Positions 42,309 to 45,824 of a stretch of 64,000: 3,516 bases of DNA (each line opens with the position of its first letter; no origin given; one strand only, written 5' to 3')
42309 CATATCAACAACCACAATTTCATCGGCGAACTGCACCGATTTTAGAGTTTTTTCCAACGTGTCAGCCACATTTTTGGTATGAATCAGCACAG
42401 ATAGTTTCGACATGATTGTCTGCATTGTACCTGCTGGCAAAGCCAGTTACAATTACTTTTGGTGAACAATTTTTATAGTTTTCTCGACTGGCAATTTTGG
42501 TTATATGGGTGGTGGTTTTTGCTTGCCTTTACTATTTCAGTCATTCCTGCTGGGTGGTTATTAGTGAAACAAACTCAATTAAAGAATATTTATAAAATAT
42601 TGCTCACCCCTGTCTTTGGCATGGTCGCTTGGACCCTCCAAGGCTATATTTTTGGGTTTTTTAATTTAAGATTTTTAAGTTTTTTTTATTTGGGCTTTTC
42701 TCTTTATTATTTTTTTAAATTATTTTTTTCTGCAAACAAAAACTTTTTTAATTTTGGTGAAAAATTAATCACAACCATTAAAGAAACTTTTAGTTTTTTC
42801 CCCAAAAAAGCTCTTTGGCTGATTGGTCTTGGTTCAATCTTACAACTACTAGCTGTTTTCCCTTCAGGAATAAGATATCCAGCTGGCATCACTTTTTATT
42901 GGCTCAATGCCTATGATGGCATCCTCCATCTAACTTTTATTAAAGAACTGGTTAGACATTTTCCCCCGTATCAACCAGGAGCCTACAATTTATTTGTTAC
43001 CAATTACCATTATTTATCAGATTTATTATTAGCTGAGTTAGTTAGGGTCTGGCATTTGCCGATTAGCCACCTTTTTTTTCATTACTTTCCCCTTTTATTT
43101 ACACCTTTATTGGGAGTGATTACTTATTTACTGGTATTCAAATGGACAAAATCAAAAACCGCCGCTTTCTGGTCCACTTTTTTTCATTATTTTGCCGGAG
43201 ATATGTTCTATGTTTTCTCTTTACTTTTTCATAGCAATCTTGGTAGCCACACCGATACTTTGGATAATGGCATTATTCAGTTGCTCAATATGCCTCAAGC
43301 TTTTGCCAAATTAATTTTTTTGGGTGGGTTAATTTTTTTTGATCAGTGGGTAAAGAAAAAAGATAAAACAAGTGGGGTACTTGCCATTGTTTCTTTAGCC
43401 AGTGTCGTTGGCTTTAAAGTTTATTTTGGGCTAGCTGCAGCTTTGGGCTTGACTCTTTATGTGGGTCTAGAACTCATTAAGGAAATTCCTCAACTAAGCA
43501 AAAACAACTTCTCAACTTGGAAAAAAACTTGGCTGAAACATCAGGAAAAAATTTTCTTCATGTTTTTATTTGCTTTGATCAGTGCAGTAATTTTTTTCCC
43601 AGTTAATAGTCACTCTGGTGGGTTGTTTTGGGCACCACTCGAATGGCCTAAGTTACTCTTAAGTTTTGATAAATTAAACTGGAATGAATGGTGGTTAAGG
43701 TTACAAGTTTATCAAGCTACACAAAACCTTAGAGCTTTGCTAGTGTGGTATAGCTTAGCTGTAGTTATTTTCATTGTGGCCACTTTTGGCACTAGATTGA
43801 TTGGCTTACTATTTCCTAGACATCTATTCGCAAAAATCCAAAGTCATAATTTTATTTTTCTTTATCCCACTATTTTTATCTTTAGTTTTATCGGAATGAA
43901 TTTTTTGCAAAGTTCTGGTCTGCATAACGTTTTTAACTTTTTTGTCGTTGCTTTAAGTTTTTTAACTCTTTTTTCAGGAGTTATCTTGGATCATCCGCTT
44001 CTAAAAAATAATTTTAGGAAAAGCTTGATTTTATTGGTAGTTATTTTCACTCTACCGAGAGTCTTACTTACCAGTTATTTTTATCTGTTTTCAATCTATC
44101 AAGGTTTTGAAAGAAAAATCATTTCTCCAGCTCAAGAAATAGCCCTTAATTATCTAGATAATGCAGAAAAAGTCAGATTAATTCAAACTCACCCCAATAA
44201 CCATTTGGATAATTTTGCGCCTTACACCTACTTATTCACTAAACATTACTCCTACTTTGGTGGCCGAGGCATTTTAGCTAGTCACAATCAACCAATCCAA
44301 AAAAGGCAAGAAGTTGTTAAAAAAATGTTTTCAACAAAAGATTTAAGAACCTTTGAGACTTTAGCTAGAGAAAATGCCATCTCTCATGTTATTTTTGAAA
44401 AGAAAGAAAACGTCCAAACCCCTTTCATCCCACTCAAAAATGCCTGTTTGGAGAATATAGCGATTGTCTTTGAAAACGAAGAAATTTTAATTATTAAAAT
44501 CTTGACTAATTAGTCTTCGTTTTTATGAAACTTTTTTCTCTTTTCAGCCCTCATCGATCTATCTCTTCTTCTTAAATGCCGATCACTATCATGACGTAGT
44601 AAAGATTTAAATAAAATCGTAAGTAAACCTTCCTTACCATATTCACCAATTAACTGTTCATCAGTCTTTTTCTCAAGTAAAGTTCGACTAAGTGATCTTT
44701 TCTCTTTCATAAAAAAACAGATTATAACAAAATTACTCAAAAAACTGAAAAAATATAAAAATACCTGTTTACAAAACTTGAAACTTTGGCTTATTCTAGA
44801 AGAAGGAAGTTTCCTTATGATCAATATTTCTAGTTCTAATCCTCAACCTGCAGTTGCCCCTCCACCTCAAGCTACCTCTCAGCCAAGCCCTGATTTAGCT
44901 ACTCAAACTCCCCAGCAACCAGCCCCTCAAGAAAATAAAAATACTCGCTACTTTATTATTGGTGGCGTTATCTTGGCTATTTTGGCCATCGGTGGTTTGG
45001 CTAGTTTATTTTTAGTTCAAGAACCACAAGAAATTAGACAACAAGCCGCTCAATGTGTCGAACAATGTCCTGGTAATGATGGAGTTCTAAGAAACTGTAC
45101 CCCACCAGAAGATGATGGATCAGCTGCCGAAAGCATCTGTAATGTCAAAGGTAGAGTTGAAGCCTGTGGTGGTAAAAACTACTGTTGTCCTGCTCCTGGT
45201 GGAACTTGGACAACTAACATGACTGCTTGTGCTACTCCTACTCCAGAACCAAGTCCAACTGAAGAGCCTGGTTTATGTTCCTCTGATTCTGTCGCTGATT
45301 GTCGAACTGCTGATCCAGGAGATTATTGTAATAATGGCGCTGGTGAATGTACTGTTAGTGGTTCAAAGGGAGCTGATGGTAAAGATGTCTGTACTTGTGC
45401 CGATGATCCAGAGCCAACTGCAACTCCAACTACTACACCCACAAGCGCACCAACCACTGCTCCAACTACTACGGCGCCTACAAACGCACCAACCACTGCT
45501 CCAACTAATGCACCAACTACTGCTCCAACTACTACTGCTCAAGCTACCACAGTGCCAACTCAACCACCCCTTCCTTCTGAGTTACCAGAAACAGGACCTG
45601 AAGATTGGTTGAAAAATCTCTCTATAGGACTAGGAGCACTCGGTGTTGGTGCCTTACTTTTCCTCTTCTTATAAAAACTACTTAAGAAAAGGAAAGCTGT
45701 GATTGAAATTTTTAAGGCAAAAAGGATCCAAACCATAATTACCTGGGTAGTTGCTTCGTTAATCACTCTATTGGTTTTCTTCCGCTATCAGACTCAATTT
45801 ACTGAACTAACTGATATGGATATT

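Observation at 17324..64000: Unusually dense expansion of GT-C membrane glycosyltransferases fed by three polyprenyl-phosphate sugar synthases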

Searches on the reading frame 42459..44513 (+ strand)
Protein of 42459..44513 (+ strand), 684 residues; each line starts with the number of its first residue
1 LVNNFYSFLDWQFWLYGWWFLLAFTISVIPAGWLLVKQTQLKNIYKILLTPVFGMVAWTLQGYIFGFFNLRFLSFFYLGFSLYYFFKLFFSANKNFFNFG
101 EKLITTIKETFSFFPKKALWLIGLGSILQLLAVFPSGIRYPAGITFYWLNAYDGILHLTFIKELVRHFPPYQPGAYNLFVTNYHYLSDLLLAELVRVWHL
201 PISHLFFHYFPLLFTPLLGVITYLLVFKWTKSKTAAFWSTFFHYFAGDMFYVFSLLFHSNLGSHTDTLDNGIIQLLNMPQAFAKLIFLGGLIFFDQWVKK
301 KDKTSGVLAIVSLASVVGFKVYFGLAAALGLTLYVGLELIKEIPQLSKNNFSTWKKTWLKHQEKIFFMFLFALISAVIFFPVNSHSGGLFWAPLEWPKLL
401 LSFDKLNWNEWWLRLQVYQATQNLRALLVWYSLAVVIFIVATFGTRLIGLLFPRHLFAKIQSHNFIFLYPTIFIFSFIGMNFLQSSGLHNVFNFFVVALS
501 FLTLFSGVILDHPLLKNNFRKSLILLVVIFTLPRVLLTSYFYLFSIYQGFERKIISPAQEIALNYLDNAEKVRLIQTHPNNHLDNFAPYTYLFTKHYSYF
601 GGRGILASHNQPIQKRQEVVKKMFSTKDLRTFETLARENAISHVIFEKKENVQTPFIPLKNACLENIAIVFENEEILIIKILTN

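Call 6: search_protein_families(library=pfam, proteins=[window:42459-44513:+], max_evalue=0.01)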
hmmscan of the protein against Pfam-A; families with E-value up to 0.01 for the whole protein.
window:42459-44513:+ (684 aa): 0 families

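Call 16: search_protein_families(library=ncbifam, proteins=[window:42459-44513:+], max_evalue=1)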
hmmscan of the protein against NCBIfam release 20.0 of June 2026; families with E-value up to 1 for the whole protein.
window:42459-44513:+ (684 aa): 0 families

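Call 21: search_solved_structures(query=window:42459-44513:+, max_evalue=10)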
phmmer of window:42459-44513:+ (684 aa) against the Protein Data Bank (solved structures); distinct sequences matched with E-value up to 10: 2.
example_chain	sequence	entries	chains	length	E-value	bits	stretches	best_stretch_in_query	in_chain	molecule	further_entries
1qm9_A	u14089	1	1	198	0.53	12.1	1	524-598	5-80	POLYPYRIMIDINE TRACT-BINDING PROTEIN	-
2adc_A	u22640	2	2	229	0.65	11.8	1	524-598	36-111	Polypyrimidine tract-binding protein 1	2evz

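Call 27: find_homologous_proteins(query=window:42459-44513:+, max_evalue=0.001)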
Query window:42459-44513:+ (684 aa): 71 proteins with E <= 0.001 among 8000 candidates.
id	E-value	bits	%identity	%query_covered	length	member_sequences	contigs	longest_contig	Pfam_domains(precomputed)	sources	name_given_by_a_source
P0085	0.0e+0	1446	94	100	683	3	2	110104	-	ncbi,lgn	-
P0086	2.9e-212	725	51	99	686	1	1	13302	-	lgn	-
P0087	8.1e-201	687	48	100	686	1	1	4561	-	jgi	jgi:hypothetical protein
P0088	6.0e-190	652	54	81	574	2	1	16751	-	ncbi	ncbi:MAG TPA: hypothetical protein VGA89_02720 [Patescibacteria group bacterium]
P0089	6.1e-145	503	41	98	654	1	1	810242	-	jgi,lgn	-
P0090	2.3e-139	484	38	99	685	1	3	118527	-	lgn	-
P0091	1.2e-136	475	39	99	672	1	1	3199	-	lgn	-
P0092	9.7e-135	469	39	95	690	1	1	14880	-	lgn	-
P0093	1.5e-134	468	39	99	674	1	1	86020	-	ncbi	-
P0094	4.3e-133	464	38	99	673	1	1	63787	-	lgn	-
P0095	1.1e-132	462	38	99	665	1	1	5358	-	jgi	jgi:hypothetical protein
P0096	3.2e-129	451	40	95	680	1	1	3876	-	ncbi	-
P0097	9.3e-127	443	38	96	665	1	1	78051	-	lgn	-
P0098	1.5e-126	442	38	99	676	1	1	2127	-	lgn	-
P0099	1.3e-125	439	39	95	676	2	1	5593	-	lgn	-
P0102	2.2e-124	435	36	99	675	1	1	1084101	-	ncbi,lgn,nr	ncbi:MAG: hypothetical protein KatS3mg089_0392 [Patescibacteria group bacterium]|nr:MAG: hypothetica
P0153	1.2e-43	168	26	99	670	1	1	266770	-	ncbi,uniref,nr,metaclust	ncbi:hypothetical protein A2Z33_03670 [Candidatus Gottesmanbacteria bacterium RBG_16_52_11]|uniref:G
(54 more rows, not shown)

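Call 30: search_solved_structures(query=A2, max_evalue=1)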
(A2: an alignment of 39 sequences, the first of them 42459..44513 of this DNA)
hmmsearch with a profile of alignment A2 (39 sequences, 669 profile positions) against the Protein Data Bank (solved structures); distinct sequences matched with E-value up to 1: 0.

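Call 49: predict_structure(alignment_id=A2)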
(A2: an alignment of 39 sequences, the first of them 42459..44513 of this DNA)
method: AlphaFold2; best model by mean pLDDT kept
length: 684 residues; sequences in the alignment: 39
mean_pLDDT: 92.7   pTM: 0.93
mean pLDDT of the five models: 92.7, 92.2, 91.8, 91.3, 91.2
residues with pLDDT >= 90: 560; 70-90: 97; 50-70: 24; < 50: 3
segments of 3 or more residues with pLDDT < 50: none
pLDDT, mean of each block of 10 residues (from residue 1): 81 98 98 97 96 98 96 98 91 71 90 97 97 96 95 95 94 94 89 98 97 97 98 97 93 89 75 93 98 98 98 97 97 96 83 90 96 96 87 94 91 96 97 96 95 95 98 98 89 96 97 82 91 92 93 95 93 92 93 96 92 96 91 94 91 66 73 94 79
secondary structure, 60 per line:
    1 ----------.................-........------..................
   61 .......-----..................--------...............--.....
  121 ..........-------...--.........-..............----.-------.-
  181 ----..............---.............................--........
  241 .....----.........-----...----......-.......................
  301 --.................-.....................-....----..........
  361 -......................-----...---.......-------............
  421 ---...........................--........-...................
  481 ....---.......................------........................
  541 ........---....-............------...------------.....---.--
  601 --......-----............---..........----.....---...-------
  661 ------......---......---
elements in order: H11-27 H29-36 H43-67 H73-90 H99-113 H116-130 E138-140 E143-147 H148-151 H153-166 H185-198 H202-230 H233-245 H250-258 H271-276 H278-300 H303-319 H321-341 H343-346 H351-360 H362-383 E389-391 H395-401 H409-420 H424-450 H453-460 H462-481 E482-484 H489-510 H517-548 E552-555 H557-568 E575-577 H590-594 H603-608 H614-625 H629-638 E643-647 E667-672 E676-681

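Call 100: fold_search(model_id=the predicted structure, library=pdb)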
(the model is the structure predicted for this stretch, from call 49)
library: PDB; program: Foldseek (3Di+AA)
matches with E <= 10: 185; with E <= 0.001: 15
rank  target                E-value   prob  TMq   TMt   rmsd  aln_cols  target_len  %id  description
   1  7zlh_A                1.9e-09  1.00  0.39  0.40  12.1       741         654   11  Cryo-EM structure of C-mannosyltransferase CeDPY19, in apo state, bound to CMT2-Fab and anti-Fab nanobody (released 2023-01-11)
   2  7zli_A                5.5e-09  1.00  0.46  0.47  12.3       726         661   11  Cryo-EM structure of C-mannosyltransferase CeDPY19, in complex with Dol25-P-Man and bound to CMT2-Fab and anti-Fab nan (released 2023-01-11)
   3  7zlg_A                2.1e-08  1.00  0.44  0.45  13.1       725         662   12  Cryo-EM structure of C-mannosyltransferase CeDPY19, in complex with acceptor peptide and bound to CMT2-Fab and anti-Fa (released 2023-01-11)
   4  9n9j_I                7.9e-08  1.00  0.40  0.40  17.4       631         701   10  Structure of a GRP94 folding intermediate engaged with a CCDC134- and FKBP11-bound secretory translocon (released 2025-11-19)
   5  6s7t_A                1.1e-07  1.00  0.43  0.42  14.1       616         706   10  Cryo-EM structure of human oligosaccharyltransferase complex OST-B (released 2019-12-18)
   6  6s7o_A                1.2e-07  1.00  0.44  0.46  14.1       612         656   12  Cryo-EM structure of human oligosaccharyltransferase complex OST-A (released 2019-12-18)
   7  8b6l_I                3.8e-07  1.00  0.44  0.43  15.1       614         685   12  Subtomogram average of the human Sec61-TRAP-OSTA-translocon (released 2022-12-07)
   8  8agc_A                4.5e-07  1.00  0.44  0.43  14.4       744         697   11  Structure of yeast oligosaccharylransferase complex with lipid-linked oligosaccharide and non-acceptor peptide bound (released 2022-12-07)
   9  7e9s_A                5.0e-07  1.00  0.42  0.35  15.0       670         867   11  Archaeal oligosaccharyltransferase AglB from Archaeoglobus fulgidus in complex with an inhibitory peptide and a dolich (released 2021-09-08)
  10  7oci_F                2.5e-06  1.00  0.46  0.49  12.8       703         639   11  Cryo-EM structure of yeast Ost6p containing oligosaccharyltransferase complex (released 2022-02-16)
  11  3wak                  2.8e-06  1.00  0.41  0.34  14.6       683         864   11  Crystal structure of the Archaeoglobus fulgidus oligosaccharyltransferase (O29867_ARCFU) in the apo form (released 2013-10-30)
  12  5gmy_A                3.0e-06  1.00  0.42  0.35  14.2       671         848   11  Crystal structure of the Archaeoglobus fulgidus oligosaccharyltransferase (O29867_ARCFU) tethered with an acceptor pep (released 2017-02-01)
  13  6ezn_F                4.4e-06  1.00  0.46  0.48  12.6       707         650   12  Cryo-EM structure of the yeast oligosaccharyltransferase (OST) complex (released 2018-01-17)
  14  6gxc_A                1.2e-05  1.00  0.39  0.38  11.8       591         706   13  Bacterial oligosaccharyltransferase PglB in complex with an inhibitory peptide and a reactive lipid-linked oligosaccha (released 2018-11-14)
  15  5ogl_A                3.9e-05  1.00  0.39  0.38  12.0       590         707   14  Structure of bacterial oligosaccharyltransferase PglB in complex with an acceptor peptide and an lipid-linked oligosac (released 2017-10-25)
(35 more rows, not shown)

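Call 102: find_encoding_contigs(protein=P0102, flank=6000, max_places=1)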
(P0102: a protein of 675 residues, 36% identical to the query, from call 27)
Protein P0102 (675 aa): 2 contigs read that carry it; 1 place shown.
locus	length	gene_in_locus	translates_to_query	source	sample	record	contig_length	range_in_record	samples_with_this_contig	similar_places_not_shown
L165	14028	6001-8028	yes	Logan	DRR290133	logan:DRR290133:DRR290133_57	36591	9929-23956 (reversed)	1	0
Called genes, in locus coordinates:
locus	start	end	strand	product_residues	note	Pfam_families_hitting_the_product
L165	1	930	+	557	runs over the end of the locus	PF13231:PMT_2 (weak)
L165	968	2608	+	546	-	PF02366:PMT, PF13231:PMT_2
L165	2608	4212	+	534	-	PF13231:PMT_2 (weak)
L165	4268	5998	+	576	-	-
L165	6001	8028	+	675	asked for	-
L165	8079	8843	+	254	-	PF00535:Glycos_transf_2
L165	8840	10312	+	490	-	-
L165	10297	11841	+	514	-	-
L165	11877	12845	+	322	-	PF01073:3Beta_HSD, PF01370:Epimerase, PF02719:Polysacc_synt_2, PF04321:RmlD_sub_bind, PF13460:NAD_binding_10, PF16363:GDP_Man_Dehyd, PF07993:NAD_binding_4 (weak)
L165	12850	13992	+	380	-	-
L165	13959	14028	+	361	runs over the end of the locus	PF13439:Glyco_transf_4, PF13579:Glyco_trans_4_4, PF00534:Glycos_transf_1, PF13692:Glyco_trans_1_4, PF13524:Glyco_trans_1_2 (weak), PF20706:GT4-conflict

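Call 103: find_encoding_contigs(protein=P0153, flank=6000, max_places=1)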
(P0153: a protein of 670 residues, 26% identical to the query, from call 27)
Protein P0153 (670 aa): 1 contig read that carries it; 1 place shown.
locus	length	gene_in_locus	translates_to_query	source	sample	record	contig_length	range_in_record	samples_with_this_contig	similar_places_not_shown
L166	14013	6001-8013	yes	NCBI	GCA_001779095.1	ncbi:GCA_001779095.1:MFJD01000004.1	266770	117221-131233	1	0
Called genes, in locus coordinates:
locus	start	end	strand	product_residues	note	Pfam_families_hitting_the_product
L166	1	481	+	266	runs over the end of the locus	-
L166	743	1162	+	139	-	-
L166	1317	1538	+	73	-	-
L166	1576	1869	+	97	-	-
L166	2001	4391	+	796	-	PF09586:YfhO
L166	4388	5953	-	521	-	-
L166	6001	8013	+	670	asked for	-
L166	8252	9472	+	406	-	PF23459:S1_RRP5 (faint), PF00575:S1, PF18614:RNase_II_C_S1 (faint), PF00575:S1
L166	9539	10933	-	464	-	-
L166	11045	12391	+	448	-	PF18073:Zn_ribbon_LapB, PF13481:AAA_25 (weak), PF03796:DnaB_C (faint), PF06745:ATPase, PF23442:DUF7125, PF13541:ChlI (weak)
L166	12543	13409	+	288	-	PF01850:PIN, PF01938:TRAM (weak)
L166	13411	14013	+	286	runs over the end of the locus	-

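Call 104: find_encoding_contigs(protein=P0089, flank=6000, max_places=1)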
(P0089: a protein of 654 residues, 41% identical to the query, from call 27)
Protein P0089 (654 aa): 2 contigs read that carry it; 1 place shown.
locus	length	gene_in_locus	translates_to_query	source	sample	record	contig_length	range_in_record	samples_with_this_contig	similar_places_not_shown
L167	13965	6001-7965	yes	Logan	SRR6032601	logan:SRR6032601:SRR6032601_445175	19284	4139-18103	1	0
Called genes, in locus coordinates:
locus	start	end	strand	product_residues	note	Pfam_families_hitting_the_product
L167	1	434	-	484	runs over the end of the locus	-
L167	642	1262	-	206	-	-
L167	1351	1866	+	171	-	PF13563:2_5_RNA_ligase2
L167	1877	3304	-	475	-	-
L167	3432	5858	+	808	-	PF00158:Sigma54_activat (faint), PF13191:AAA_16 (faint), PF20030:bpMoxR (faint), PF17871:AAA_lid_9, PF00004:AAA (weak), PF07724:AAA_2, PF07728:AAA_5, PF10431:ClpB_D2-small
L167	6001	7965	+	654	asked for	-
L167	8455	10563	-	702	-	PF01145:Band_7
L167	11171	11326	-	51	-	-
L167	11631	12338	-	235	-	-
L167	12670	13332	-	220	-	-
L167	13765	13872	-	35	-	-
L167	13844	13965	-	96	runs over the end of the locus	-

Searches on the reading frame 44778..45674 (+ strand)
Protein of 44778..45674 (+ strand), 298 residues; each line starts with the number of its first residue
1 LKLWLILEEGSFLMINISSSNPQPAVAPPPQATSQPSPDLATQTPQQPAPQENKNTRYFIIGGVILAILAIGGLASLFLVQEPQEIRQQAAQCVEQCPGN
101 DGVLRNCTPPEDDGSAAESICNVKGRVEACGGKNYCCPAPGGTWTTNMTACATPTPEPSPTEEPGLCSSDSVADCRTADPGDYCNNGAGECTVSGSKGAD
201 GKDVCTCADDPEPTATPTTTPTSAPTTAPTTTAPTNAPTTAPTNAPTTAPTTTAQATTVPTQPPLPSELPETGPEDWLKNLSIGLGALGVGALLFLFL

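Call 6: search_protein_families(library=pfam, proteins=[window:44778-45674:+], max_evalue=0.01)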
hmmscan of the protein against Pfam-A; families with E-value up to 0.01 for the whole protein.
window:44778-45674:+ (298 aa): 0 families

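Call 16: search_protein_families(library=ncbifam, proteins=[window:44778-45674:+], max_evalue=1)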
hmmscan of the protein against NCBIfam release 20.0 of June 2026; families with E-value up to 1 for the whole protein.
window:44778-45674:+ (298 aa): 3 families
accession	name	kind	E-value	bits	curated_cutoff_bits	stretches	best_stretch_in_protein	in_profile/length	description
NF033761.1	gliding_GltJ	equivalog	0.0022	17.2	450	1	21-165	335-478/671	adventurous gliding motility protein GltJ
TIGR01167.1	LPXTG_anchor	domain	0.098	13.4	15.9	1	268-296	1-29/34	LPXTG cell wall anchor domain-containing protein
NF005411.0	PRK06975.1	equivalog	0.1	10.9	414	1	19-92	287-360/660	fused uroporphyrinogen-III synthase HemD/membrane protein HemX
